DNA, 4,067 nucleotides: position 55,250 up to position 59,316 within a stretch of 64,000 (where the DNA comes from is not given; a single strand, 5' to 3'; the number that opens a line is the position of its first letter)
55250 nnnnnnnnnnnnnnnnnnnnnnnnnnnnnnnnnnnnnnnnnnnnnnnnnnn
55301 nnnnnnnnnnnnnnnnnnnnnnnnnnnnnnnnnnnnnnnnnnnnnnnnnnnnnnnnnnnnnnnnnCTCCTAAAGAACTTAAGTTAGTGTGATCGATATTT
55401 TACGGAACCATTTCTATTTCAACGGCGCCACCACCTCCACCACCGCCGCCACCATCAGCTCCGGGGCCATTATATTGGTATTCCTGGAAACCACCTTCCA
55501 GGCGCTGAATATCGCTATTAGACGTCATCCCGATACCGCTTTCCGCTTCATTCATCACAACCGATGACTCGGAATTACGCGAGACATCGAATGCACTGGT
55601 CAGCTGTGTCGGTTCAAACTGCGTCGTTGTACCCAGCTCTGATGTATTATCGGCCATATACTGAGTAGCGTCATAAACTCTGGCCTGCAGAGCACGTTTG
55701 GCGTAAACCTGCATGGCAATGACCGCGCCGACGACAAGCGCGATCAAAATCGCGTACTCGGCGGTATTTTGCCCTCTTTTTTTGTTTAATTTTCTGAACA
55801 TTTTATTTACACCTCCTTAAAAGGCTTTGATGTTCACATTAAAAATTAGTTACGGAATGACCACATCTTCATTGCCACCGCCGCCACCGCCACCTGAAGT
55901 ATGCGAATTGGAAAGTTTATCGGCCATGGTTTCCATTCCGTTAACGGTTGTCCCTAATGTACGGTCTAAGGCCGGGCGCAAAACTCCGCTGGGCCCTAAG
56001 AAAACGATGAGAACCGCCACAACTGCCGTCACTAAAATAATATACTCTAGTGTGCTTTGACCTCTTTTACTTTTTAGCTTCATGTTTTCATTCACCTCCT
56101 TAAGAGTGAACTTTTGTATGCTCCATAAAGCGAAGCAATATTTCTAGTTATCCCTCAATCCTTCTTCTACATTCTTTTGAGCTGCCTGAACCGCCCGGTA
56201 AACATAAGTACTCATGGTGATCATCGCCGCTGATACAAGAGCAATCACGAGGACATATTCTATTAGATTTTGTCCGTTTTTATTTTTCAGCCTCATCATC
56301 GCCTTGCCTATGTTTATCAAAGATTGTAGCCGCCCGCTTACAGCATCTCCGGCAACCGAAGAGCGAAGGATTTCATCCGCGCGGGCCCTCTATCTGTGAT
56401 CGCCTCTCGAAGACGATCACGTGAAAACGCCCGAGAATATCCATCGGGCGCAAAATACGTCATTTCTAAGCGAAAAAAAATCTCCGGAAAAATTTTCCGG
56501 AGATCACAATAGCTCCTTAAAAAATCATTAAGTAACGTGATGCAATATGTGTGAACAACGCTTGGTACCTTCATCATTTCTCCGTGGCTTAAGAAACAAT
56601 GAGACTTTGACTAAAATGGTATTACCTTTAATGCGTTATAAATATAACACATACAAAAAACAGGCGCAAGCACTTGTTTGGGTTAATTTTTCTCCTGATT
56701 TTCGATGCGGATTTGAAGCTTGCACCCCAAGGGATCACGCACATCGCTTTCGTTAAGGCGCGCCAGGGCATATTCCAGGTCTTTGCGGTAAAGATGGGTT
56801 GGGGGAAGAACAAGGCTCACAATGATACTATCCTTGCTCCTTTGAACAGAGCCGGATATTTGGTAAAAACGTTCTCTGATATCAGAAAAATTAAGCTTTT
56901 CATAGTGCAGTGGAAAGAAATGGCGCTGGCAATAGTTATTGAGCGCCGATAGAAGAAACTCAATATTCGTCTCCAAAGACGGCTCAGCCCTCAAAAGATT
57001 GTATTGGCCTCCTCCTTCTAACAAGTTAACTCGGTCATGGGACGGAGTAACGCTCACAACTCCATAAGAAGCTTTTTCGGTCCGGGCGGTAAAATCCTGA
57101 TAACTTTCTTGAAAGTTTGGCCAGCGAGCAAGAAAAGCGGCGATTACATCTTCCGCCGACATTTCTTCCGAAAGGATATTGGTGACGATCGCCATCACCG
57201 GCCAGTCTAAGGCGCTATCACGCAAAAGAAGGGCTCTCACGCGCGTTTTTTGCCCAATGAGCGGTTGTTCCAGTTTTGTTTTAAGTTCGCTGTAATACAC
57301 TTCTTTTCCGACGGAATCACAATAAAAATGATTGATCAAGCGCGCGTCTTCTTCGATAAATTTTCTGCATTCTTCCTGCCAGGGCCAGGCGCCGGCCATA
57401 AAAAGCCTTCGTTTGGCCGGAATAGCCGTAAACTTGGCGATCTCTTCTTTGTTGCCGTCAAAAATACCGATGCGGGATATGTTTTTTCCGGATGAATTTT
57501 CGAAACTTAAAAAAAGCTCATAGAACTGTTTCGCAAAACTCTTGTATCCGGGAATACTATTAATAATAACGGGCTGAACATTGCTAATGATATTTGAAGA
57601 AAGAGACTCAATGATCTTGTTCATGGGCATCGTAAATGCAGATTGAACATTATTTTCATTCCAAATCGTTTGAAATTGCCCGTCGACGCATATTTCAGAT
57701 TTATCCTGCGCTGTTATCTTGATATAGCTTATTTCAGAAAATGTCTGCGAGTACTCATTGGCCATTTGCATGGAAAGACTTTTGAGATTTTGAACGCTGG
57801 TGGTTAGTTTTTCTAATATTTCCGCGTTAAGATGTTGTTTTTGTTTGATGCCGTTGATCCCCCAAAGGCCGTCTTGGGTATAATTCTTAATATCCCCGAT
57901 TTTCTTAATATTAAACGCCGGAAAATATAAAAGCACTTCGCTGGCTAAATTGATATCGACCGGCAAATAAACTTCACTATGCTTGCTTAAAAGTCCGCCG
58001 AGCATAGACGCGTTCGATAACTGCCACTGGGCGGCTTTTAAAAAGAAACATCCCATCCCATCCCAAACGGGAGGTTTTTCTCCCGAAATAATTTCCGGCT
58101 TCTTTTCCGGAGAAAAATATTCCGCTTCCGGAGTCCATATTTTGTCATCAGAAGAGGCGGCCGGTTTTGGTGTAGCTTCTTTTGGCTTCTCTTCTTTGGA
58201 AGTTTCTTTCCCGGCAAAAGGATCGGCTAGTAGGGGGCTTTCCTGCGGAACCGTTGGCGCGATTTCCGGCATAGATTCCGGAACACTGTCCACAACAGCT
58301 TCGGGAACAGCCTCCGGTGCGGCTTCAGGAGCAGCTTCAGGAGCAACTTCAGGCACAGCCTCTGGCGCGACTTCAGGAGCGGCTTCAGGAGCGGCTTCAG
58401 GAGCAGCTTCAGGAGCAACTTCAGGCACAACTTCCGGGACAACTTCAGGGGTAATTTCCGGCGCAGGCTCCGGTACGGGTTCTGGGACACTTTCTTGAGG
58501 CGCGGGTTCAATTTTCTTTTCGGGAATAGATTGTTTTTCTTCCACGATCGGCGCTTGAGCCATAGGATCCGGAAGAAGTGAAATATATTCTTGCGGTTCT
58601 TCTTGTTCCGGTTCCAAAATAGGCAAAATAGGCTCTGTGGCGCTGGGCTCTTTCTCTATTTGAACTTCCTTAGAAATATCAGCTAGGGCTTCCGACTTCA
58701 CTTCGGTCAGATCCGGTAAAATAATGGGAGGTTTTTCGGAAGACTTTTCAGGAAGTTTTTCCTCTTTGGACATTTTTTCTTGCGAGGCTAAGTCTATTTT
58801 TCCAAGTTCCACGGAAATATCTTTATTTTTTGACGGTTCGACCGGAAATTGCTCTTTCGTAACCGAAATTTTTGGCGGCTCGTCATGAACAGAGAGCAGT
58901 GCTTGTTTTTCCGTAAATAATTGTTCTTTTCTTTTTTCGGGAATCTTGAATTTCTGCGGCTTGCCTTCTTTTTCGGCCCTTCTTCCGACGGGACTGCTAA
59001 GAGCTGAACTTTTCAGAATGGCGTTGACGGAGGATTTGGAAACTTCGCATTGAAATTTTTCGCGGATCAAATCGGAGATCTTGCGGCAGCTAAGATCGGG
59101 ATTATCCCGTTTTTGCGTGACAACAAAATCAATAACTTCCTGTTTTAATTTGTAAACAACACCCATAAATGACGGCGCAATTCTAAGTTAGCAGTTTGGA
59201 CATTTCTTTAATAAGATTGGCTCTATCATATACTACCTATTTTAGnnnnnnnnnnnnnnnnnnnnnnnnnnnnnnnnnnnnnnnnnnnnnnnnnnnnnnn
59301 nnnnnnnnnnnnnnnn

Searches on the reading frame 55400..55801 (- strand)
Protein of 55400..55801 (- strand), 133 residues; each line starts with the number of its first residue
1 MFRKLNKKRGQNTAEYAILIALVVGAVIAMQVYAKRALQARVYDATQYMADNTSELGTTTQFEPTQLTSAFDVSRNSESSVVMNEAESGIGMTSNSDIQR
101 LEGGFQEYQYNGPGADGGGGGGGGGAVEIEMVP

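Call 7: search_protein_families(library=pfam, proteins=[window:55400-55801:-], max_evalue=0.01)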
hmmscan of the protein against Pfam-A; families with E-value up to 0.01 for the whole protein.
window:55400-55801:- (133 aa): 1 family
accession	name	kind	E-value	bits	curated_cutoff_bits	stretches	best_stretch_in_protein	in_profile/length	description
PF04021.17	Class_IIIsignal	-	0.0037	17.6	23.7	1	8-29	1-22/27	Class III signal peptide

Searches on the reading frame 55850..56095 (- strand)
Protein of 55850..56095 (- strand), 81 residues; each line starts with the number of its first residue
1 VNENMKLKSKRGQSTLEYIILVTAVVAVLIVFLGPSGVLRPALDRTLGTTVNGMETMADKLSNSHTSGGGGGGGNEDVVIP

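Call 49: search_protein_families(library=pfam, proteins=[window:55850-56095:-], max_evalue=0.01)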
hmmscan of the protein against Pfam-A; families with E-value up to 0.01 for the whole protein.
window:55850-56095:- (81 aa): 1 family
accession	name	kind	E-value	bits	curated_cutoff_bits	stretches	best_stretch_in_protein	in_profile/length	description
PF04021.17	Class_IIIsignal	-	2.8e-06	27.5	23.7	1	10-33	1-24/27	Class III signal peptide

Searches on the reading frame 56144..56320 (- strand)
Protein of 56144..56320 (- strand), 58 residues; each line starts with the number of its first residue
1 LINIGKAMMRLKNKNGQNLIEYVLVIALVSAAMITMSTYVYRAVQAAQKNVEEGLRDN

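Call 49: search_protein_families(library=pfam, proteins=[window:56144-56320:-], max_evalue=0.01)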
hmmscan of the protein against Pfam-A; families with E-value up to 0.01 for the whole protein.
window:56144-56320:- (58 aa): 1 family
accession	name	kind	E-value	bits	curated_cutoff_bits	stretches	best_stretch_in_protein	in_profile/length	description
PF04964.19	Flp_Fap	-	5.4e-05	23.3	32.2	1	11-47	2-38/46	Flp/Fap pilin component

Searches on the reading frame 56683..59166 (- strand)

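Call 49: search_protein_families(library=pfam, proteins=[window:56683-59166:-], max_evalue=0.01)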
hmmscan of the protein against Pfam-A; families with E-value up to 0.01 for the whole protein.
window:56683-59166:- (827 aa): 1 family
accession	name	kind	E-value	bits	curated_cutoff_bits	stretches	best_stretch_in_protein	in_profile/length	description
PF13565.12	HTH_32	-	0.00079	20.4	33.7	1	6-51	28-73/73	Homeodomain-like domain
